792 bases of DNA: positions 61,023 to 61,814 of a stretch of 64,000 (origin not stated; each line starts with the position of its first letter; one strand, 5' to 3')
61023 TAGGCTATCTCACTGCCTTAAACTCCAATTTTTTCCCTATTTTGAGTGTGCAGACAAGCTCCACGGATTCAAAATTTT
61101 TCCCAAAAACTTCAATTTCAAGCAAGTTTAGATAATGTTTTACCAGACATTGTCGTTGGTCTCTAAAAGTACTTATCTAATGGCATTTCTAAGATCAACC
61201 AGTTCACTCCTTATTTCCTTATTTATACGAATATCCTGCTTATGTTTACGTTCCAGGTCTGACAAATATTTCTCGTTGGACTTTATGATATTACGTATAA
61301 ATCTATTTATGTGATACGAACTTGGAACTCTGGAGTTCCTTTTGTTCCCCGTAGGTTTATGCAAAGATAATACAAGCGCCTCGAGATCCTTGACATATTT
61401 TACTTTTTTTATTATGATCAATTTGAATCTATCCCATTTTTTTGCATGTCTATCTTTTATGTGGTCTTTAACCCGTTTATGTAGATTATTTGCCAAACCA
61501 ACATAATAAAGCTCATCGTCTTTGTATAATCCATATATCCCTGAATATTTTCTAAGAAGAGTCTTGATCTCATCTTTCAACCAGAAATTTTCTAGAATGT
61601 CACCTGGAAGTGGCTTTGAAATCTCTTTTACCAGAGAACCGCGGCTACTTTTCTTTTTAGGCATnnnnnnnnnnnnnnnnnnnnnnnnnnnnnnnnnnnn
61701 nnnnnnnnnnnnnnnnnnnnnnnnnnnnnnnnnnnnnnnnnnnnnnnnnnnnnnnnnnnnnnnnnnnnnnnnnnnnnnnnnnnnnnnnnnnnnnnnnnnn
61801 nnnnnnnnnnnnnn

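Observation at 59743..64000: Do TIR, GIY-YIG and GHKL-nuclease genes form one functional system?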

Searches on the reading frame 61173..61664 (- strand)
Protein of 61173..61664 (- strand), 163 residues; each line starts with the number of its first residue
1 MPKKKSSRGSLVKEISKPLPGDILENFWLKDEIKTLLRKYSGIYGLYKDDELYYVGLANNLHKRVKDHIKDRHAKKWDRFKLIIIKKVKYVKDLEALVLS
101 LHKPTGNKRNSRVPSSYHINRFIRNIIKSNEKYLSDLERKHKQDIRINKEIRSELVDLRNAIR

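Call 9: search_protein_families(library=pfam, proteins=[window:61173-61664:-], max_evalue=0.01)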
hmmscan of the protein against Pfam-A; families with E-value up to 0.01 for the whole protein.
window:61173-61664:- (163 aa): 1 family
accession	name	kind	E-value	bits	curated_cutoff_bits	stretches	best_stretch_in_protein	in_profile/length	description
PF01541.30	GIY-YIG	-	4.1e-07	30.6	22.6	1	46-109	7-77/78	GIY-YIG catalytic domain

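Call 10: search_protein_families(library=padloc, proteins=[window:61173-61664:-], max_evalue=0.01)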
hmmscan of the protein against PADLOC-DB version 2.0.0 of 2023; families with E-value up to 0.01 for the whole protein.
window:61173-61664:- (163 aa): 2 families
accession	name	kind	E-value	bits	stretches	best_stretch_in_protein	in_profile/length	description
PDLC04925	PDC-S14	-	0.00036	17.6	1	39-87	61-112/301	-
PDLC04923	PDC-S14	-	0.0024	15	1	39-86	69-120/320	-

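Call 15: find_encoding_contigs(protein=window:61173-61664:-, flank=10000, max_places=10)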
Protein window:61173-61664:- (163 aa): 6 contigs read that carry it; 4 places shown.
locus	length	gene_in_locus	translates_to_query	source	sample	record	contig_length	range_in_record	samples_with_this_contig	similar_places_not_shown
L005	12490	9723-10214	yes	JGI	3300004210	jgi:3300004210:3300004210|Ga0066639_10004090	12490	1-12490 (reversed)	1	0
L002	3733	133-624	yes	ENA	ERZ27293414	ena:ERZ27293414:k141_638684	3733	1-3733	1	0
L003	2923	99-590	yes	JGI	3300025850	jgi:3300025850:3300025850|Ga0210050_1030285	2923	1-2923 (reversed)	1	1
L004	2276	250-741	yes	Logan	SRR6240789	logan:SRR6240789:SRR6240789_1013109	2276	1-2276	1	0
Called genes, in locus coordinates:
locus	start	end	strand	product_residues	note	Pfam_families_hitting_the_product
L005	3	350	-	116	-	?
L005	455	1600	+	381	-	PF06250:YhcG_C, PF01939:NucS_C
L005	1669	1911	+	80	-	-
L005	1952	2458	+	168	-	-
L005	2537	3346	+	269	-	PF01170:UPF0020 (faint), PF01555:N6_N4_Mtase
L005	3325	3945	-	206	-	PF27324:MjaV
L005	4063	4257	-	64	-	-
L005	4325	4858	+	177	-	PF01844:HNH, PF14279:HNH_5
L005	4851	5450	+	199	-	-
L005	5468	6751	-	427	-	PF01555:N6_N4_Mtase (weak)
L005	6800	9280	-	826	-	PF13589:HATPase_c_3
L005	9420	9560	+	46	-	PF00106:adh_short (weak)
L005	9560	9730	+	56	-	-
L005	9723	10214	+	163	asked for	PF01541:GIY-YIG (weak)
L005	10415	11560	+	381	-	PF13676:TIR_2, PF01582:TIR (weak)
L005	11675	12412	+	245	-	PF00106:adh_short, PF08659:KR, PF23441:SDR, PF13561:adh_short_C2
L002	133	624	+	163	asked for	PF01541:GIY-YIG (weak)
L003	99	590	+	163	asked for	PF01541:GIY-YIG (weak)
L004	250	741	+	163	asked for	PF01541:GIY-YIG (weak)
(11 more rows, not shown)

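Call 21: find_homologous_proteins(query=window:61173-61664:-, max_evalue=0.001)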
Query window:61173-61664:- (163 aa): 9 proteins with E <= 0.001 among 84 candidates.
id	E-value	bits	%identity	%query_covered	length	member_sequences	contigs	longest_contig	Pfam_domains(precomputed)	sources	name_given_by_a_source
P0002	4.8e-99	347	100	100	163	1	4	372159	PF01541.31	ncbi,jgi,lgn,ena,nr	ncbi:hypothetical protein COU37_01315 [Candidatus Micrarchaeota archaeon CG10_big_fil_rev_8_21_14_0_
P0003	3.9e-67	243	70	99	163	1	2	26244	-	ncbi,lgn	-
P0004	1.2e-52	196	60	100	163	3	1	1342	PF01541.31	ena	-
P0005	4.0e-28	116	44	76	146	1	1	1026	-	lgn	-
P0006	6.2e-24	103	44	79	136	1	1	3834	-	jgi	jgi:hypothetical protein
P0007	6.8e-24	103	41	74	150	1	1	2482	-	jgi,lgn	-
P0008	9.1e-23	99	42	79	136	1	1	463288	-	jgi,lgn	jgi:hypothetical protein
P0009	1.2e-22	99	46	63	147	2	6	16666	-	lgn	-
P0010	1.6e-22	98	43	64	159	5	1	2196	-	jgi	-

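Call 22: find_encoding_contigs(protein=P0003, flank=8000, max_places=4)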
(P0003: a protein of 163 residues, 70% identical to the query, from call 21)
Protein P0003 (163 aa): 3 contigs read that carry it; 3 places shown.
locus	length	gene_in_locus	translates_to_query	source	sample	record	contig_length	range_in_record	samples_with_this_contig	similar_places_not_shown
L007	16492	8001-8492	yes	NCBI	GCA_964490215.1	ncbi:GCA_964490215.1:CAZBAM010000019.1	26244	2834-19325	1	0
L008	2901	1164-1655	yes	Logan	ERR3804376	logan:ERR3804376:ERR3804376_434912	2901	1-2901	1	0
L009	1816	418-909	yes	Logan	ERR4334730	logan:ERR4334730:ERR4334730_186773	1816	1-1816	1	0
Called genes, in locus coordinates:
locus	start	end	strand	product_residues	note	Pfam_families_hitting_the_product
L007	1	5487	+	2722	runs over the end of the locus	PF10102:DUF2341 (weak), PF13385:Laminin_G_3, PF10102:DUF2341, PF13385:Laminin_G_3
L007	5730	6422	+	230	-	PF03167:UDG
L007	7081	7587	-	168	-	-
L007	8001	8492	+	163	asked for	-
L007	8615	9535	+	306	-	-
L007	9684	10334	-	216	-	PF00121:TIM, PF05690:ThiG (weak)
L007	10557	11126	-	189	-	PF01871:AMMECR1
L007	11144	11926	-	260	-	PF01875:Memo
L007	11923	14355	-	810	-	PF14890:Intein_splicing, PF14528:LAGLIDADG_3 (weak), PF04055:Radical_SAM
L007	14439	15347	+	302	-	PF01680:SOR_SNZ, PF05690:ThiG (weak), PF17935:TetR_C_27 (faint)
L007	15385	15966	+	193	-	PF01174:SNO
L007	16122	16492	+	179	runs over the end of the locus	PF00252:Ribosomal_L16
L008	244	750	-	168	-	-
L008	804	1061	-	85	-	-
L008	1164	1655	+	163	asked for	-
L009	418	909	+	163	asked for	-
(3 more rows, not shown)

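Call 23: find_encoding_contigs(protein=P0008, flank=8000, max_places=4)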
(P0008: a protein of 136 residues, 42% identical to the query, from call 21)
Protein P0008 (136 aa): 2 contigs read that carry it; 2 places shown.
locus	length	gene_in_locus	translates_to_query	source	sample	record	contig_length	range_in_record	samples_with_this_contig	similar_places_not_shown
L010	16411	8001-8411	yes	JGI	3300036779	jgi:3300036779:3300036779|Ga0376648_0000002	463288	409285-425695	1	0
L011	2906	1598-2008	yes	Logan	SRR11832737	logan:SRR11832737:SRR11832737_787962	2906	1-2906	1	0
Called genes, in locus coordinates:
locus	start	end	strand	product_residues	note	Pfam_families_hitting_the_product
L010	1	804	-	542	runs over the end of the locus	-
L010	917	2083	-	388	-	PF00437:T2SSE, PF13191:AAA_16 (weak)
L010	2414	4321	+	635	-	-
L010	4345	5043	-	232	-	PF00702:Hydrolase, PF13419:HAD_2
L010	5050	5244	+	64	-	-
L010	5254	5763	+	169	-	PF00383:dCMP_cyt_deam_1, PF14437:MafB19-deam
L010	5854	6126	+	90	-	PF02604:PhdYeFM_antitox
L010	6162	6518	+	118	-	PF01850:PIN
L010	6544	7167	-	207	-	-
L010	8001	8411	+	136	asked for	-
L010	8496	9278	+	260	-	-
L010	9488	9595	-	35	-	-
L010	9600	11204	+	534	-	PF00005:ABC_tran, PF02463:SMC_N (faint), PF03193:RsgA_GTPase (faint), PF13555:AAA_29 (faint), PF13238:AAA_18 (faint), PF13304:AAA_21 (faint), PF12848:ABC_tran_Xtn, PF00005:ABC_tran, +2 more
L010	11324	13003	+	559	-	PF07730:HisKA_3, PF02518:HATPase_c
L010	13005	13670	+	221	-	PF00072:Response_reg, PF00196:GerE, PF04545:Sigma70_r4 (weak), PF08281:Sigma70_r4_2 (weak)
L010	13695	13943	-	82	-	-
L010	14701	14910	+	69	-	-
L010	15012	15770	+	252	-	-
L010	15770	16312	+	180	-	-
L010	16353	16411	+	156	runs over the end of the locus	-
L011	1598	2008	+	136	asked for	-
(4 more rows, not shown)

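Call 24: find_encoding_contigs(protein=P0009, flank=8000, max_places=6)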
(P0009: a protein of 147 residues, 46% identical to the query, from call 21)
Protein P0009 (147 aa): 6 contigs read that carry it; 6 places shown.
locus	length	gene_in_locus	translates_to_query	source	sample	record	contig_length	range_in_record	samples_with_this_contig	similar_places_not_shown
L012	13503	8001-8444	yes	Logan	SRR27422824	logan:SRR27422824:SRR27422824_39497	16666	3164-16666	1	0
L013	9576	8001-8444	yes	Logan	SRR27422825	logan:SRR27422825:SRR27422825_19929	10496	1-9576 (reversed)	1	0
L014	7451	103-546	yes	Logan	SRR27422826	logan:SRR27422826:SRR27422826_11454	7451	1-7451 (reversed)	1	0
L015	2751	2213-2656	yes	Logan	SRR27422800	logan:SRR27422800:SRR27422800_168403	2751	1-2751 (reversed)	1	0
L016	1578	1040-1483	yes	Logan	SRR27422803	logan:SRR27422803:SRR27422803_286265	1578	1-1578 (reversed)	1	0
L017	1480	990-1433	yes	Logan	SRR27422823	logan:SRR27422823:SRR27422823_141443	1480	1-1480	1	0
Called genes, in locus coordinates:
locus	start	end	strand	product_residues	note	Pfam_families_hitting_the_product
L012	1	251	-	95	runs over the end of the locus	-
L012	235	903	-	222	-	PF18765:Polbeta (weak)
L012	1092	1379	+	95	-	PF00633:HHH, PF12836:HHH_3 (weak)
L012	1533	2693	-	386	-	PF13784:Fic_N, PF02661:Fic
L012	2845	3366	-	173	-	PF13391:HNH_2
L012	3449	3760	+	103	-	-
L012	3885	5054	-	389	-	-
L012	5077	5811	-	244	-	PF07505:DUF5131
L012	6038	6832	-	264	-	PF08378:NERD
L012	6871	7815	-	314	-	PF13391:HNH_2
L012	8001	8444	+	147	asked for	-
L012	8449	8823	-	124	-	-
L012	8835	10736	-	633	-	PF04851:ResIII (faint), PF13604:AAA_30 (weak), PF00004:AAA (weak), PF09848:SLFN-g3_helicase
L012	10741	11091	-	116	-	PF12643:MazG-like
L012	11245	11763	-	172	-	-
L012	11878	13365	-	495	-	PF24389:ORC-CDC6-like (weak)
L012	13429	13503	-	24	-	?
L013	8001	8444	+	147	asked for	-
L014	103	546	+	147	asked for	-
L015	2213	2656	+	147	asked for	-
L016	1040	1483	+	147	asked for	-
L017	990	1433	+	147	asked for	-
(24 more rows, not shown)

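Call 26: search_protein_families(library=pfam, proteins=[L007:8615-9535:+, L010:8496-9278:+, L012:8449-8823:-, L005:6800-9280:-, L005:5468-6751:-, L005:4851-5450:+, L005:4325-4858:+], max_evalue=0.1)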
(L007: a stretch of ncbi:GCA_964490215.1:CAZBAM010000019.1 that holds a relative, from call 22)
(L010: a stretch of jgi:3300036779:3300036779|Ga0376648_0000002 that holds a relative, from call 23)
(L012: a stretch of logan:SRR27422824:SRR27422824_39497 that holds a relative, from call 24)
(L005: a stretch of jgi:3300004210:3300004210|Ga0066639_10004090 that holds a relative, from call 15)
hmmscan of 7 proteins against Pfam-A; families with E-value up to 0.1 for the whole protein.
L007:8615-9535:+ (306 aa): 2 families
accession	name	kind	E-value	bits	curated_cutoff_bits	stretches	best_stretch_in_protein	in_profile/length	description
PF18735.6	HEPN_RiboL-PSP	-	0.014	15.8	28.4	1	152-268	45-173/191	RiboL-PSP-HEPN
PF23273.1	DUF7076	-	0.037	14.5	27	1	113-192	23-95/119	Domain of unknown function (DUF7076)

L010:8496-9278:+ (260 aa): 1 family
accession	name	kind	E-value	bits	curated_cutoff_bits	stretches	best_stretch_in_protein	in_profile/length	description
PF11185.13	DUF2971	-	8.8e-05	24.2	22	1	129-154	1-25/89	Protein of unknown function (DUF2971)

L012:8449-8823:- (124 aa): 0 families

L005:6800-9280:- (826 aa): 3 families
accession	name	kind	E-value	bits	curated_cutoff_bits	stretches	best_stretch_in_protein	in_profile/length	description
PF13589.12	HATPase_c_3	-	6e-26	91.5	25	1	32-161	3-130/137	Histidine kinase-, DNA gyrase B-, and HSP90-like ATPase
PF02518.31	HATPase_c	-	0.001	19.9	26.4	1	36-108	9-74/111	Histidine kinase-, DNA gyrase B-, and HSP90-like ATPase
PF19716.4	DUF6211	-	0.045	14.6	25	0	651-708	27-78/92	Family of unknown function (DUF6211)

L005:5468-6751:- (427 aa): 4 families
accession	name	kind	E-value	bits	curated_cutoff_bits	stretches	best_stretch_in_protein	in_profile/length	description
PF01555.25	N6_N4_Mtase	-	2.7e-15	57.4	26.7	2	13-88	140-214/221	DNA methylase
PF02086.21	MethyltransfD12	-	0.016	15.4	22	1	52-123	19-84/253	D12 class N6 adenine-specific DNA methyltransferase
PF18845.6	baeRF_family3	-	0.07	13.9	31.5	0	266-357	14-95/168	Bacterial archaeo-eukaryotic release factor family 3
PF13649.12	Methyltransf_25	-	0.089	13.9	27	0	59-94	1-38/97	Methyltransferase domain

L005:4851-5450:+ (199 aa): 0 families

L005:4325-4858:+ (177 aa): 3 families
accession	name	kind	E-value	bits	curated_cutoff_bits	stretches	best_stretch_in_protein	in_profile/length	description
PF14279.12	HNH_5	-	1e-10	41.8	27.5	1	66-108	1-46/56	HNH endonuclease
PF01844.29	HNH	-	2e-09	37.9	21.4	1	66-107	1-46/47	HNH endonuclease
PF13395.12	HNH_4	-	0.0064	16.9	22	1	73-108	16-51/54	HNH endonuclease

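Call 27: search_protein_families(library=ncbifam, proteins=[window:61173-61664:-, L005:6800-9280:-, L005:5468-6751:-, L007:8615-9535:+, L010:8496-9278:+], max_evalue=0.1)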
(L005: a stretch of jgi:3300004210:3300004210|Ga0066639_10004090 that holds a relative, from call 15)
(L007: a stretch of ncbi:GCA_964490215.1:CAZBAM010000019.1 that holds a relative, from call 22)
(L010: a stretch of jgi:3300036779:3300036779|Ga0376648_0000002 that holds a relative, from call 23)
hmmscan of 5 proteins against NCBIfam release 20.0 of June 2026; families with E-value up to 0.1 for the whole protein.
window:61173-61664:- (163 aa): 5 families
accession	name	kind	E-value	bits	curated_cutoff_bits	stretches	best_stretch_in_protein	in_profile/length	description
NF005906.0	PRK07883.1-4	equivalog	0.00057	18.3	495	1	29-99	204-279/563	DEDD exonuclease domain-containing protein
TIGR01453.1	grpIintron_endo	subfamily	0.00059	19.9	56.05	1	41-82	2-41/215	group I intron endonuclease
TIGR00194.1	uvrC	equivalog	0.0022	16.8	285.45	1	37-98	8-63/574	excinuclease ABC subunit UvrC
NF011261.0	PRK14667.1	equivalog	0.0044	15.6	818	1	39-100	15-79/567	excinuclease ABC subunit C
NF005905.0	PRK07883.1-3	equivalog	0.021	13.4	508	1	40-109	226-304/581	DEDD exonuclease domain-containing protein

L005:6800-9280:- (826 aa): 9 families
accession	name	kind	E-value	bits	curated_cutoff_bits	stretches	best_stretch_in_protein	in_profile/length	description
NF050001.1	restrict_BbrUII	equivalog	6.6e-16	58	550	1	28-161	16-149/659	BbrUII/HgiDII family restriction enzyme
NF010683.0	PRK14083.1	equivalog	5.9e-11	41.5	455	1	19-128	13-131/604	HSP90 family protein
NF047352.1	P_loop_sacsin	domain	3.9e-09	36.9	50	1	36-120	3-76/80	sacsin N-terminal ATP-binding-like domain-containing protein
NF041932.1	MzaB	equivalog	4.1e-07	28.7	850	1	27-133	6-108/480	MZA anti-phage system associated ATPase MzaB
TIGR00585.2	mutl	equivalog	9.3e-05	21.5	180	1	35-81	23-66/555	DNA mismatch repair endonuclease MutL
NF033792.0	ActS_PrrB_HisK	equivalog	0.0046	15.9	350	1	36-110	315-384/423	ActS/PrrB/RegB family redox-sensitive histidine kinase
NF000951.0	PRK00095.2-1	equivalog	0.028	13.1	391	1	35-83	27-71/559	DNA mismatch repair endonuclease MutL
NF000953.0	PRK00095.2-4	equivalog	0.043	12.7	693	1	35-79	25-66/611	DNA mismatch repair endonuclease MutL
NF008298.1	PRK11086.1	subfamily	0.064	11.7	520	0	38-95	429-488/529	DcuS/MalK family sensor histidine kinase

L005:5468-6751:- (427 aa): 7 families
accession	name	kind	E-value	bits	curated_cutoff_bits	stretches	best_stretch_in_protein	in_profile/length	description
NF042963.1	DUF1156_antiphage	equivalog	7.5e-09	34.3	1000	1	47-94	175-222/960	anti-phage-associated DUF1156 domain-containing protein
TIGR03534.1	RF_mod_PrmC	equivalog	0.00019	21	199.1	0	41-94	76-129/253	peptide chain release factor N(5)-glutamine methyltransferase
TIGR03704.1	PrmC_rel_meth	equivalog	0.0051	16.3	248.8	1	33-91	65-124/251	putative protein N(5)-glutamine methyltransferase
NF040721.1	Trm14_Arch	equivalog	0.009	15.2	280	0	18-73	156-209/370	tRNA (guanine(6)-N2)-methyltransferase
NF011529.0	PRK14968.1-3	equivalog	0.0093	15.4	162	0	49-95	27-74/198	putative methyltransferase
NF001786.0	PRK00517.2-4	equivalog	0.025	13.7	327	1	45-90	133-178/277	50S ribosomal protein L11 methyltransferase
TIGR01177.1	TIGR01177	hypoth_equivalog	0.042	13.2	316.55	0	54-86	181-213/330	TIGR01177 family methyltransferase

L007:8615-9535:+ (306 aa): 0 families

L010:8496-9278:+ (260 aa): 0 families

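Call 29: find_related_loci(query=A1, collection=genome_contigs, flank=6000)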
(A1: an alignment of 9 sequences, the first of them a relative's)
Query A1 (163 aa) in genome_contigs; peptide patterns used: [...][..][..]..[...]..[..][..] (x = any residue, [..] = any of these).
115 stretches matched a pattern; 70 encode a relative of the query (tblastn E <= 1e-3); 70 distinct loci.
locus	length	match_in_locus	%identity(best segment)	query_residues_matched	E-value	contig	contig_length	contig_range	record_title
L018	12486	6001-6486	70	1-162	8e-73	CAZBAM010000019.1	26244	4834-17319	MAG TPA_asm: Candidatus Micrarchaeota archaeon isolate binchicken_co33_206 genome assembly, contig: NODE_1747_length_262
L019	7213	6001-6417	45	3-141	9e-41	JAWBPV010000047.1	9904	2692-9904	MAG: Candidatus Aenigmatarchaeota archaeon isolate JZ-1_201705_bins_109 JZ-1_201705_bins_109_scaffold_48, whole genome s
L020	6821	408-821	41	2-139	1e-34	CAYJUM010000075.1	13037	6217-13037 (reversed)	MAG TPA_asm: uncultured Nitrospirales bacterium isolate ERP125453_co1_463 genome assembly, contig: NODE_5227_length_1303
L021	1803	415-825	38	3-139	8e-32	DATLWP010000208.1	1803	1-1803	MAG TPA_asm: Candidatus Polarisedimenticolia bacterium isolate SMAG_U13221 k141_153157, whole genome shotgun sequence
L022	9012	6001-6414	38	2-139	2e-30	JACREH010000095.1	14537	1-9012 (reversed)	MAG: Gammaproteobacteria bacterium isolate NC_groundwater_1694_Pr3_B-0.1um_64_39 SR-2_scaffold_141_2210506, whole genome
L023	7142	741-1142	34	6-139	8e-30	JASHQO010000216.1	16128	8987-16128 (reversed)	MAG: Xanthobacteraceae bacterium isolate JOPF077 JOPF_N101_contig_34201, whole genome shotgun sequence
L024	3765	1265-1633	41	3-124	5e-28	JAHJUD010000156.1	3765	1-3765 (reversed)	MAG: Candidatus Micrarchaeota archaeon isolate OS_PC_MetaG.mb.82 OS_PC_MetaG.mb.82_k141_785650, whole genome shotgun seq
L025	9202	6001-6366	36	9-130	1e-27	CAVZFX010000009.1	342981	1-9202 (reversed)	MAG: uncultured Alphaproteobacteria bacterium isolate MFD05512.bin.1.62 genome assembly, contig: contig_28089, whole gen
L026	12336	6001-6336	38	5-116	2e-26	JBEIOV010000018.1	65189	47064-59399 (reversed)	MAG: Hylemonella sp. isolate Sample-106-S6-bin-26 Sample_106_S6-bin_26-k141_578925, whole genome shotgun sequence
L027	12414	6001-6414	33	3-139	7e-26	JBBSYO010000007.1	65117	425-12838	MAG: Nanoarchaeota archaeon isolate H52-bin126_1 H52_bin126_1_000000000007, whole genome shotgun sequence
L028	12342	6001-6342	37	17-132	1e-25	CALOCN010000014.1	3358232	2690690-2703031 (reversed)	MAG: Candidatus Eiseniibacteriota bacterium isolate LOGT_bin.0075 genome assembly, contig: contig_7216, whole genome sho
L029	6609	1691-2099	57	4-139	1e-30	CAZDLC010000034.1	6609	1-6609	MAG TPA_asm: uncultured archaeon isolate SRP104967_co2_24 genome assembly, contig: NODE_4437_length_6609_cov_16.600854,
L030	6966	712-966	46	32-116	2e-24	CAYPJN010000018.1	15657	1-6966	MAG TPA_asm: uncultured Lentisphaerales bacterium isolate binchicken_co39_275 genome assembly, contig: NODE_9131_length_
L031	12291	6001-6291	43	32-128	3e-24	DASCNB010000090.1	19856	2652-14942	MAG TPA_asm: Nitrospinota bacterium isolate Fu_MAG_119 c_000000508071, whole genome shotgun sequence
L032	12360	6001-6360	36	11-132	2e-24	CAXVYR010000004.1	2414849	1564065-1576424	MAG: Terriglobia bacterium isolate 00cd7bbc-bff0-487f-9545-a217d18c1db4 genome assembly, contig: contig_4, whole genome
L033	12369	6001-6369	40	3-127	3e-24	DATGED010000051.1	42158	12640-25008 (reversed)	MAG TPA_asm: Candidatus Acidoferrum sp. isolate SMAG_U9693 k141_157268, whole genome shotgun sequence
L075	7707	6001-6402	31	6-139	6e-19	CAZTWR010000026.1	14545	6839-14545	MAG TPA_asm: uncultured Pirellulales bacterium isolate SRP214966_co5_400 genome assembly, contig: NODE_3666_length_14545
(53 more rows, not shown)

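Call 36: search_protein_families(library=pfam, alignment_id=A4, max_evalue=0.001)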
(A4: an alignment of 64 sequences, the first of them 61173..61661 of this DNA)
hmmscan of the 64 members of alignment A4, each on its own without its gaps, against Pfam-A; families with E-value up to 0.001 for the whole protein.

A. member 1, window:61173-61661:- (162 aa): 1 family
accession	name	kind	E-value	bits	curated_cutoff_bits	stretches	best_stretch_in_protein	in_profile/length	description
PF01541.30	GIY-YIG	-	4e-07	30.7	22.6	1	45-108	7-77/78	GIY-YIG catalytic domain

B. families by the number of members that match (of 64 scanned): 9 families
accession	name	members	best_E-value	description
PF01541.30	GIY-YIG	54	1.3e-07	GIY-YIG catalytic domain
PF18755.6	RAMA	45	8e-17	Restriction Enzyme Adenine Methylase Associated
PF14267.11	DUF4357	30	1.9e-08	Domain of unknown function (DUF4357)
PF11149.13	DUF2924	19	6.8e-09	Protein of unknown function (DUF2924)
PF10544.15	T5orf172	3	1.5e-05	T5orf172 domain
PF14088.11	DUF4268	2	1.8e-23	Domain of unknown function (DUF4268)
PF05066.19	HARE-HTH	1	1.7e-16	HB1, ASXL, restriction endonuclease HTH domain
PF20815.3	GIY_YIG_2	1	0.00066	GIY-YIG catalytic domain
PF01015.23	Ribosomal_S3Ae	1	0.00099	Ribosomal S3Ae family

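Call 37: search_protein_families(library=pfam, alignment_id=A2, max_evalue=0.001)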
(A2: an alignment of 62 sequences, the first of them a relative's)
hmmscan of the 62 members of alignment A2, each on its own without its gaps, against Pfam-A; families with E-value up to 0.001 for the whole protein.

A. member 1, L018:6615-7532:+ (306 aa): 0 families

B. families by the number of members that match (of 62 scanned): 72 families (the first 25 are shown)
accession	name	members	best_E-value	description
PF11149.13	DUF2924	4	1.2e-19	Protein of unknown function (DUF2924)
PF02384.22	N6_Mtase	3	2.2e-55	N-6 DNA Methylase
PF07669.17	Eco57I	3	1.7e-11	Eco57I restriction-modification methylase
PF12840.13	HTH_20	3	6.4e-06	Helix-turn-helix domain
PF00171.27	Aldedh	2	1.4e-118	Aldehyde dehydrogenase family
PF00082.27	Peptidase_S8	2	2.4e-43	Subtilase family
PF12161.14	HsdM_N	2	3.6e-26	HsdM N-terminal domain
PF22560.2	GMT-wHTH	2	2.4e-07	GMT-like wHTH domain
PF14493.12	HTH_40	2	4.6e-07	Helix-turn-helix domain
PF13384.12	HTH_23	2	5.8e-05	Homeodomain-like domain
PF08279.18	HTH_11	2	0.00014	HTH domain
PF01131.25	Topoisom_bac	1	2.7e-119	DNA topoisomerase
PF06300.18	Tsp45I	1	1.4e-110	Tsp45I type II restriction enzyme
PF00208.27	ELFV_dehydrog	1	2.1e-89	Glutamate/Leucine/Phenylalanine/Valine dehydrogenase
PF01619.24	Pro_dh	1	2.9e-81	Proline dehydrogenase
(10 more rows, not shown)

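Call 38: search_protein_families(library=pfam, alignment_id=A3, max_evalue=0.001)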
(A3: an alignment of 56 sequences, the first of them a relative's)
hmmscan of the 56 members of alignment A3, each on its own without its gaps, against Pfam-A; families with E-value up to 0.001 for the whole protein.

A. member 1, L018:5644-5898:- (85 aa): 0 families

B. families by the number of members that match (of 56 scanned): 62 families (the first 25 are shown)
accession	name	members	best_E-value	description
PF02384.22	N6_Mtase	5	1.2e-105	N-6 DNA Methylase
PF07669.17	Eco57I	5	1.8e-48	Eco57I restriction-modification methylase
PF04313.20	HSDR_N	3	1.7e-35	Type I restriction enzyme R protein N terminus (HSDR_N)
PF01170.24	UPF0020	3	5.6e-09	RMKL-like, methyltransferase domain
PF18766.7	SWI2_SNF2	2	7.4e-68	SWI2/SNF2 ATPase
PF13166.12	AAA_13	2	1.6e-54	AAA domain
PF01555.25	N6_N4_Mtase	2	1.5e-46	DNA methylase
PF04851.21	ResIII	2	5.1e-38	Type III restriction enzyme, res subunit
PF04002.20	RadC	2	2e-32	RadC-like JAB domain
PF12161.14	HsdM_N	2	1.5e-23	HsdM N-terminal domain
PF00589.27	Phage_integrase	2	2.1e-21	Phage integrase family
PF12950.13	TaqI_C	2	3.9e-17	TaqI-like C-terminal specificity domain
PF20473.4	MmeI_Mtase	2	7.7e-15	MmeI, DNA-methyltransferase domain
PF20582.4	UPF0758_N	2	1.6e-13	UPF0758 N-terminal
PF13847.12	Methyltransf_31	2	6e-06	Methyltransferase domain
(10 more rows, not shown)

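Call 43: find_related_loci(query=A1, collection=viral_contigs, flank=6000)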
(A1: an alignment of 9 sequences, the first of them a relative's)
Query A1 (163 aa) in viral_contigs; peptide patterns used: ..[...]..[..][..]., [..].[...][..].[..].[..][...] (x = any residue, [..] = any of these).
149 stretches matched a pattern, but none encodes a relative of the query by tblastn (E <= 1e-3).

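Call 44: find_related_loci(query=L005:6800-9280:-, collection=viral_contigs, flank=6000)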
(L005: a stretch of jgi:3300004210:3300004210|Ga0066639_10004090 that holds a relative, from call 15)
Query L005:6800-9280:- (826 aa) in viral_contigs; peptide patterns used: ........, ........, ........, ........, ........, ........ (x = any residue, [..] = any of these).
21 stretches matched a pattern; 1 encode a relative of the query (tblastn E <= 1e-3); 1 distinct loci.
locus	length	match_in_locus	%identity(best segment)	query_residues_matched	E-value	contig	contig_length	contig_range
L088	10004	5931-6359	29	12-143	4e-13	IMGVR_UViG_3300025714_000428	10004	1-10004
